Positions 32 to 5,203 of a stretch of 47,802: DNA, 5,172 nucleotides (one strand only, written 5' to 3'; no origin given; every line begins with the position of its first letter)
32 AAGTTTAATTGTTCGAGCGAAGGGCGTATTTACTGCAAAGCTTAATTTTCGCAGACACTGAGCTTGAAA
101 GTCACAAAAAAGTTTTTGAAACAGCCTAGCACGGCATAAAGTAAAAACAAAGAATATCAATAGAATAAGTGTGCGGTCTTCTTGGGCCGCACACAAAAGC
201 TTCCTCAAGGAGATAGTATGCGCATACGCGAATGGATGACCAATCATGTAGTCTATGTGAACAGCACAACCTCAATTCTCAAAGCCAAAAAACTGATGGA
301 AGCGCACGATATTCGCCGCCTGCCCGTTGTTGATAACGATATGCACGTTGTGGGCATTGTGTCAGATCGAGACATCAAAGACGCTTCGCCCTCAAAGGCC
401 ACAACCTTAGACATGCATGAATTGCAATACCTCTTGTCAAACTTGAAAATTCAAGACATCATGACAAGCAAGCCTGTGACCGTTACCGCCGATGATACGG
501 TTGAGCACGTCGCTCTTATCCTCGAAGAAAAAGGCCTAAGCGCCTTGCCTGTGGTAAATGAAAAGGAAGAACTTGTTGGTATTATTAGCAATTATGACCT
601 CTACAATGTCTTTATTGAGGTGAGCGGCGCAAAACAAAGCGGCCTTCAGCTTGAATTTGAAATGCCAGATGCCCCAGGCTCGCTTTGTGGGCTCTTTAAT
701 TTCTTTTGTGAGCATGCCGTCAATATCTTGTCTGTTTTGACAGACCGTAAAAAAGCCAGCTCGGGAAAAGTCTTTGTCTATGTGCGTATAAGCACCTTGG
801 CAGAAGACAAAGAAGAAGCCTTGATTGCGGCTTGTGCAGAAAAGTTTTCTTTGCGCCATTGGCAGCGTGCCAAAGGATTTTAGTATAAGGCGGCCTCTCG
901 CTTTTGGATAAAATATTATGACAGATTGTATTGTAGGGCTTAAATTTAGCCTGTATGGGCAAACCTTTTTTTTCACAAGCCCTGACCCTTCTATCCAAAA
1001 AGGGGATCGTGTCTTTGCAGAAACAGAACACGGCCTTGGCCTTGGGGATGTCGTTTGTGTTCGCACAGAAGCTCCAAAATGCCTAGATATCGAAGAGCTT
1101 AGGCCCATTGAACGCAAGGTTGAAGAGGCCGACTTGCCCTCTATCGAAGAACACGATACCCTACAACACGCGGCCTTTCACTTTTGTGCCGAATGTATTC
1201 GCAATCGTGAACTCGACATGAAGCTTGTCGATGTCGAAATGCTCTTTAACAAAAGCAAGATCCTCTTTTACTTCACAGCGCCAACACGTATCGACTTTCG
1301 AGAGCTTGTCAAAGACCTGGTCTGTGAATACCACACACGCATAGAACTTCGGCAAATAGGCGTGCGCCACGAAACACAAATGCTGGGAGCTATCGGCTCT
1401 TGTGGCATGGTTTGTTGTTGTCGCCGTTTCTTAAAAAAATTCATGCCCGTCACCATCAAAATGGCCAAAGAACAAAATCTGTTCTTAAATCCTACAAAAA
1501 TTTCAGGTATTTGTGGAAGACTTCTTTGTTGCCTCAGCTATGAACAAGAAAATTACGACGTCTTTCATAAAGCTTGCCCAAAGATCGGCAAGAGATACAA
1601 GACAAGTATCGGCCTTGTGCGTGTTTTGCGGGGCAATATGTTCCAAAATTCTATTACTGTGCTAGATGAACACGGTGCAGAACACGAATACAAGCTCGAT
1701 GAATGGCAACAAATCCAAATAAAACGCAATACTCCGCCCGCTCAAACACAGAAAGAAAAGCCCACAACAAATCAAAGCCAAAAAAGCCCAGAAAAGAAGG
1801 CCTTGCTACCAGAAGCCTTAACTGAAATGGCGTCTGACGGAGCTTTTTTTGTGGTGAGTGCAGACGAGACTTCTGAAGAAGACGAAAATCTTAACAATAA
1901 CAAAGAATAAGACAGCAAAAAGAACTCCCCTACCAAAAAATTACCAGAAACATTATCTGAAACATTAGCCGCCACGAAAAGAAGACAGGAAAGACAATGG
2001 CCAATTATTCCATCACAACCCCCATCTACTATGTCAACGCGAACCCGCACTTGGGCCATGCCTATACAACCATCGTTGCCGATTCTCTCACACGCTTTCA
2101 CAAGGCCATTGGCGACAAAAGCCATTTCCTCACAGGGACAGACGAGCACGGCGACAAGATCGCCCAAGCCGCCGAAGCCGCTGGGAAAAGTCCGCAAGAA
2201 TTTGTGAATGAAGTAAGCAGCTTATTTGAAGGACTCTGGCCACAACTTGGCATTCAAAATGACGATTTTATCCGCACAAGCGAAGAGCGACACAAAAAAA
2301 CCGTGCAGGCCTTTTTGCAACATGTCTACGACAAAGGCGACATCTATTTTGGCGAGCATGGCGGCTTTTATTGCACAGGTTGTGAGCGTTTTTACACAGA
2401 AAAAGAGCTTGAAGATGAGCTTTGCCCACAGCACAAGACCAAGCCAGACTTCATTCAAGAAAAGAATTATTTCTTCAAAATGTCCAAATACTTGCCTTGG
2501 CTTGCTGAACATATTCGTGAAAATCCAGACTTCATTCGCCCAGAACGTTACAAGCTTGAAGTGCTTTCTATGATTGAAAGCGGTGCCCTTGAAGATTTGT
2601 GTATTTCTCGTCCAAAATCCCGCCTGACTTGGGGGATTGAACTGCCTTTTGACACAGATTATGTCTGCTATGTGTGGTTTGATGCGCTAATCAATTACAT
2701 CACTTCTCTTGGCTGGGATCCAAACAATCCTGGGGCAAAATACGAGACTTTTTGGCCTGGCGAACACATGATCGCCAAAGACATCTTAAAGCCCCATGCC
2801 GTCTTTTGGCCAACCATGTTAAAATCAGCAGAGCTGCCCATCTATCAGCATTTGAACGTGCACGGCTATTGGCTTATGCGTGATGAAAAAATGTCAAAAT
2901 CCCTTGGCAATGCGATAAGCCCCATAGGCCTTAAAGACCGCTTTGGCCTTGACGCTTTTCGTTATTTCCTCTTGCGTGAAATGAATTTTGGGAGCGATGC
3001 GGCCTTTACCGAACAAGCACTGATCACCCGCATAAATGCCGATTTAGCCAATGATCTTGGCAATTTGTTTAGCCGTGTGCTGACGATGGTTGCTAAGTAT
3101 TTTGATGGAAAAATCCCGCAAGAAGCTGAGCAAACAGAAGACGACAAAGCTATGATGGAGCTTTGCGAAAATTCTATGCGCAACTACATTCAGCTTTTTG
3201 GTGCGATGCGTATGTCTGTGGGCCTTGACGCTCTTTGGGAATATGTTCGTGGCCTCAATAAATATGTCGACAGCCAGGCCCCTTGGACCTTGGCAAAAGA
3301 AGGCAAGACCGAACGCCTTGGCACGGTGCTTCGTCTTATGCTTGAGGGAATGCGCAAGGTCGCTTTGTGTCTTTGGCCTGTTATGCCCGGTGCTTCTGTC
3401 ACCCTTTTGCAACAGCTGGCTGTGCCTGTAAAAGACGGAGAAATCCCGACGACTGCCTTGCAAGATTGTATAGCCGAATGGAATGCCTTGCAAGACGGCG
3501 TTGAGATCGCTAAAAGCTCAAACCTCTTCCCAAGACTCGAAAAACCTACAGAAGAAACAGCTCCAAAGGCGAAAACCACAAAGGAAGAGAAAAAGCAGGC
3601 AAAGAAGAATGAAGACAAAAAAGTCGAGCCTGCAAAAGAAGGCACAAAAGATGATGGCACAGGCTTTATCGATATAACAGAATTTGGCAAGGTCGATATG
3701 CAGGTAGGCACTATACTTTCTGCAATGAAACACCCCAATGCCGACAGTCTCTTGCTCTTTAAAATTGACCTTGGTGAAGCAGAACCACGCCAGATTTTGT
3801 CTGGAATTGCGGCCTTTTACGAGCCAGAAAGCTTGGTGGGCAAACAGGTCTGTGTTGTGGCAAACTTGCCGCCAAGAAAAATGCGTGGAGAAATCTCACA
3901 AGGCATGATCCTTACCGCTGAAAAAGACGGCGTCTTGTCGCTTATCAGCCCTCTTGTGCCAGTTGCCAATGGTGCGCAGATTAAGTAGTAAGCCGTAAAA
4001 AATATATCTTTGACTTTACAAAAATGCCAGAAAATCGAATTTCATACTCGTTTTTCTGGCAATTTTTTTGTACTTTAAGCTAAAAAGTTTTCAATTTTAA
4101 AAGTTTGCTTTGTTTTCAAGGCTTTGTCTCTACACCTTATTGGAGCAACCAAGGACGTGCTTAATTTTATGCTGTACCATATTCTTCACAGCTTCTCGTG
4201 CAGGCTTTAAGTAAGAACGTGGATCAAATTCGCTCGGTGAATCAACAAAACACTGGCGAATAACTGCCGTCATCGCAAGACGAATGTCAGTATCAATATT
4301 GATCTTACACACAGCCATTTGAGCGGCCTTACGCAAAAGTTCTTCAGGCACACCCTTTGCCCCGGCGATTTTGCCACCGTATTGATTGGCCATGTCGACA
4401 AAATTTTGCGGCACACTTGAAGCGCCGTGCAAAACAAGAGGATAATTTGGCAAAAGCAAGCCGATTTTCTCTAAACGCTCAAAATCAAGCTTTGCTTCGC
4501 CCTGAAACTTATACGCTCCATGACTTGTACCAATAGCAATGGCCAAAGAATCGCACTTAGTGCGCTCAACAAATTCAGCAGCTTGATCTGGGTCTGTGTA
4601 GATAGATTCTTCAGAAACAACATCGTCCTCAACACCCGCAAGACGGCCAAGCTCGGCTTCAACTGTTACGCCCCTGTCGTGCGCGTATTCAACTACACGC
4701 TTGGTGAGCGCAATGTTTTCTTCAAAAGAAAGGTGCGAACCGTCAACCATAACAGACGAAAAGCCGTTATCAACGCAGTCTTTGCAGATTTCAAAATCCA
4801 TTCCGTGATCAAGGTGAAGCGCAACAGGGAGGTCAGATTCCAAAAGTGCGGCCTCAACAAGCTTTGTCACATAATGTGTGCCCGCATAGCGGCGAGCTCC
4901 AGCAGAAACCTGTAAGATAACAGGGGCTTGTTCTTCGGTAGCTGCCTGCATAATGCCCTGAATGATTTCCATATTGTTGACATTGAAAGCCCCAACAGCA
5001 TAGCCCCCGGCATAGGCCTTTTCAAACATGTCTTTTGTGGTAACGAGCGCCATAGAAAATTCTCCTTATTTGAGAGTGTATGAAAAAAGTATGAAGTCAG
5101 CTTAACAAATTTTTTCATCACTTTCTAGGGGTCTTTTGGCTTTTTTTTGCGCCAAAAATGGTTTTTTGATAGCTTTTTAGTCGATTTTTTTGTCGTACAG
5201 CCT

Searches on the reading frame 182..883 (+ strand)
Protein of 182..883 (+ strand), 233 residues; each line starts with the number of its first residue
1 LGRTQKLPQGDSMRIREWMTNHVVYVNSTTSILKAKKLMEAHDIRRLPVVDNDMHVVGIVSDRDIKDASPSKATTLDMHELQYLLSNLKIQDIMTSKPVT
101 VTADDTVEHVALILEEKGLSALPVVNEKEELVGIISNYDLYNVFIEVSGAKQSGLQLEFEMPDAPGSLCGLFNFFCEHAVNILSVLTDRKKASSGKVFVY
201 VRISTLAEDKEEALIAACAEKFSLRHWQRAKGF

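Call 78: search_protein_families(library=pfam, proteins=[window:182-883:+], max_evalue=0.001)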
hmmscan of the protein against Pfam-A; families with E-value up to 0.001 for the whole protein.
window:182-883:+ (233 aa): 2 families
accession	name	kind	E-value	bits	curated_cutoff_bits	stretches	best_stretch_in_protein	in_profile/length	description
PF00571.33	CBS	-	8.1e-33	113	24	2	15-68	1-54/57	CBS domain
PF01842.31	ACT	-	0.00024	21.3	27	1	157-200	3-45/66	ACT domain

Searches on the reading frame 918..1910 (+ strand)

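Call 21: search_protein_families(library=ncbifam, proteins=[window:918-1910:+], max_evalue=0.00001)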
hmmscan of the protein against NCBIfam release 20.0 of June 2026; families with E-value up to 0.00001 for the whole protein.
window:918-1910:+ (330 aa): 1 family
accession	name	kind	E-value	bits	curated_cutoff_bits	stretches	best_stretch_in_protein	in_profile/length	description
NF041131.1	RicT_YaaT_fam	subfamily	2.4e-78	262.5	70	1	30-241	1-212/213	regulatory iron-sulfur-containing complex subunit RicT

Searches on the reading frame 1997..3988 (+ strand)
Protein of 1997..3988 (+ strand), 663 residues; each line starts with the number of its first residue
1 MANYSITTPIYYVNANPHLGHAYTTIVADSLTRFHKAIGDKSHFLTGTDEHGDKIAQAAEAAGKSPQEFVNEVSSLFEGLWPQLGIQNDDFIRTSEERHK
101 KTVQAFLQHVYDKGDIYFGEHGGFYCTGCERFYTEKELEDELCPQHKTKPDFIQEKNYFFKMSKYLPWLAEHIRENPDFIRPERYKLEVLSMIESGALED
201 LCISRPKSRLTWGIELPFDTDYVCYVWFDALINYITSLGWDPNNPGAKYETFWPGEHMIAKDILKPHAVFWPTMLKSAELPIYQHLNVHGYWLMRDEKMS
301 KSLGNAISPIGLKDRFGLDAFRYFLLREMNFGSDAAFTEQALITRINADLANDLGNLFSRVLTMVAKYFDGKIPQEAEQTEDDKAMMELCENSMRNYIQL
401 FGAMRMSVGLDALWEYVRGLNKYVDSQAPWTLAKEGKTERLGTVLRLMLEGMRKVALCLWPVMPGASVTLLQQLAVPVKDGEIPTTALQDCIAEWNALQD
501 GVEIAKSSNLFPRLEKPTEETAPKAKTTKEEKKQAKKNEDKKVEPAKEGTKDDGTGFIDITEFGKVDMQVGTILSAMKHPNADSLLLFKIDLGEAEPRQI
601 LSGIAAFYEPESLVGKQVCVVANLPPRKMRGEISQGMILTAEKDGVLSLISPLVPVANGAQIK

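Call 21: search_protein_families(library=ncbifam, proteins=[window:1997-3988:+], max_evalue=0.00001)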
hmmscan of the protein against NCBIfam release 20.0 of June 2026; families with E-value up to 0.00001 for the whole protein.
window:1997-3988:+ (663 aa): 24 families
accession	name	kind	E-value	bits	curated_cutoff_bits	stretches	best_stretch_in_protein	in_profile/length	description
NF008900.0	PRK12267.1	equivalog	1.4e-258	859.8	598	1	3-663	5-648/648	methionine--tRNA ligase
TIGR00398.1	metG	equivalog_domain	2.1e-144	482.1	336.35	1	5-490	2-511/530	methionine--tRNA ligase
NF001100.0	PRK00133.1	equivalog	5.2e-131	438.4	587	2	125-663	157-676/676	methionine--tRNA ligase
NF008860.0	PRK11893.2-2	equivalog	3.5e-97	326.7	761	3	248-471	321-544/583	methionine--tRNA ligase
TIGR00399.1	metG_C_term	equivalog_domain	7.1e-37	126.3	116.65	1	530-663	6-139/139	methionine--tRNA ligase subunit beta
NF009687.0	PRK13208.1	equivalog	6.6e-24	84.1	738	2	226-486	461-718/801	valine--tRNA ligase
TIGR00422.1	valS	equivalog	1.6e-23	82.7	612.1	2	223-475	450-700/863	valine--tRNA ligase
NF004349.1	PRK05729.1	equivalog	6.1e-23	81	704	1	225-480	442-687/860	valine--tRNA ligase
NF007492.0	PRK10089.1-1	equivalog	8.2e-20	70.8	150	1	558-662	4-109/110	tRNA-binding protein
TIGR00392.1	ileS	equivalog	1.2e-17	63.4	621.4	1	283-490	595-805/861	isoleucine--tRNA ligase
NF007495.0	PRK10089.1-4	equivalog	8.9e-15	55.2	117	1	558-662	5-112/113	tRNA-binding protein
NF007494.0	PRK10089.1-3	equivalog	5.4e-14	52.1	109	1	558-662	4-111/112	tRNA-binding protein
TIGR00435.1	cysS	equivalog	3.2e-13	49.6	340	1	289-428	256-383/466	cysteine--tRNA ligase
TIGR02222.1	chap_CsaA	subfamily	3.7e-13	49.4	119.65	1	561-662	2-106/107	export-related chaperone CsaA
NF007496.0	PRK10089.1-5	equivalog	6.1e-13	49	171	1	559-662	3-108/109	chaperone CsaA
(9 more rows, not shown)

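Call 61: list_cluster_members(proteins=[window:1997-3988:+, window:4130-5053:-, window:44040-44759:-, window:18822-21461:+, window:23175-24119:+, window:24818-26116:+, window:21682-23043:+, window:918-1910:+, window:46173-46712:-, window:31796-34315:-])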
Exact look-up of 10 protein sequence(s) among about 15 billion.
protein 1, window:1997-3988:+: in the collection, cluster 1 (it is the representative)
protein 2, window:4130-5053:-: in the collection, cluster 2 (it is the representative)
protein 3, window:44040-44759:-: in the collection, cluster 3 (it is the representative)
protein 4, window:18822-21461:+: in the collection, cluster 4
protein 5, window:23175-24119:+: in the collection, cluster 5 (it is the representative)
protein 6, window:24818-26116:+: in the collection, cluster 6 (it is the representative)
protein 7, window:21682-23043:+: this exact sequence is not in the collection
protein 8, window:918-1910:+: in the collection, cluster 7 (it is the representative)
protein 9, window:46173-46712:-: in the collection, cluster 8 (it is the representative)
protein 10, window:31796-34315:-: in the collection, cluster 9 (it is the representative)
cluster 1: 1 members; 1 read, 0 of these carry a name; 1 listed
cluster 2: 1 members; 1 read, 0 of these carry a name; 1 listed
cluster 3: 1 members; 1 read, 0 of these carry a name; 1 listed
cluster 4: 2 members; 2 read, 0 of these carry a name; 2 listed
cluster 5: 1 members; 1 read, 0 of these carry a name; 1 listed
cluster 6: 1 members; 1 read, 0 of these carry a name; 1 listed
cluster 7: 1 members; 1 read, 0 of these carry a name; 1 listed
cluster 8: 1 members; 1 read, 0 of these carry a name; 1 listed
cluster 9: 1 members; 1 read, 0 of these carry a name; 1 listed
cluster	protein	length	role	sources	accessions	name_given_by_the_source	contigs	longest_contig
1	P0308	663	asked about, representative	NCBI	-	-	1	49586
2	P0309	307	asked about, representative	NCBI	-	-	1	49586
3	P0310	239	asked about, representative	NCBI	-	-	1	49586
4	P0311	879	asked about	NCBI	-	-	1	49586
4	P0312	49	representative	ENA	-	-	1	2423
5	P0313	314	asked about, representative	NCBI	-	-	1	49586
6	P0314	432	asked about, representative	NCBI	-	-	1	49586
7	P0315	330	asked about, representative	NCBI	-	-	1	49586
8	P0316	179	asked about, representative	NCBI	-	-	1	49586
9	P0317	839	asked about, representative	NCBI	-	-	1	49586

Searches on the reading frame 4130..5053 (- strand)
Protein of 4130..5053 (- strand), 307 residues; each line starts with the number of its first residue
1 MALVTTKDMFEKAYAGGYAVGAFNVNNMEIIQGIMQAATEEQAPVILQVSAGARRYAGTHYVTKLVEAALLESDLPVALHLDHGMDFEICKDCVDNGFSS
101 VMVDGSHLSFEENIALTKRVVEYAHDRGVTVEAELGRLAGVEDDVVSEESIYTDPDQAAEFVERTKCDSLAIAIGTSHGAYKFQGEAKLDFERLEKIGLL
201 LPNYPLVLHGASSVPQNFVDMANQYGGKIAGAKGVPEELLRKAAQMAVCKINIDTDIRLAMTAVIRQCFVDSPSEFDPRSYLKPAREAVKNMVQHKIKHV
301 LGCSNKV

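Call 21: search_protein_families(library=ncbifam, proteins=[window:4130-5053:-], max_evalue=0.00001)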
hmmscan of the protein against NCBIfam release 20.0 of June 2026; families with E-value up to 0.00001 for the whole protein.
window:4130-5053:- (307 aa): 20 families
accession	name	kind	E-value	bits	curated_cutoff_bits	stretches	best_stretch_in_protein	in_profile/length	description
NF005481.0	PRK07084.1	equivalog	8.7e-132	439.2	511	1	2-307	11-324/324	class II fructose-bisphosphate aldolase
TIGR01859.1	fruc_bis_ald_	equivalog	1.2e-114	382.9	343.05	1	3-306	1-281/282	class II fructose-1,6-bisphosphate aldolase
NF009497.0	PRK12857.1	equivalog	4.6e-106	354.2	423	2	1-224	1-223/284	class II fructose-1,6-bisphosphate aldolase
NF009374.0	PRK12737.1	subfamily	1e-97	326.6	383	2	1-225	1-224/284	tagatose-bisphosphate aldolase subunit GatY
TIGR00167.1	cbbA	subfamily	4.3e-96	321.7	215.6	1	1-306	1-289/290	ketose-bisphosphate aldolase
NF006626.0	PRK09195.1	subfamily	8.9e-94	313.8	384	2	1-225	1-224/284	tagatose-bisphosphate aldolase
TIGR01858.1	tag_bisphos_ald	equivalog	1.4e-91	306.5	443.55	2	3-224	1-221/282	tagatose bisphosphate family class II aldolase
NF004493.0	PRK05835.1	equivalog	1.5e-91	306.8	558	1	3-307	2-307/307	class II fructose-bisphosphate aldolase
NF006376.0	PRK08610.1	equivalog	6.7e-90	301.7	527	2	1-226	1-226/286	class II fructose-bisphosphate aldolase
TIGR01521.1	FruBisAldo_II_B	equivalog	1.2e-87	294.3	496.35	1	4-299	2-320/347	class II fructose-bisphosphate aldolase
NF005823.0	PRK07709.1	equivalog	7e-81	272.1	545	2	1-226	1-226/285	class II fructose-bisphosphate aldolase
NF005943.0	PRK07998.1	equivalog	2.1e-74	250.5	364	2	1-225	1-221/283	class II aldolase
NF009375.0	PRK12738.1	equivalog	5.4e-72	242.4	542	2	1-224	1-223/286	tagatose-bisphosphate aldolase subunit KbaY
NF006042.0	PRK08185.1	subfamily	9.9e-72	241.7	405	2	3-226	2-225/287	hypothetical protein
NF005288.0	PRK06806.1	equivalog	2.5e-64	217.2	396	1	1-218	1-216/281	class II fructose-bisphosphate aldolase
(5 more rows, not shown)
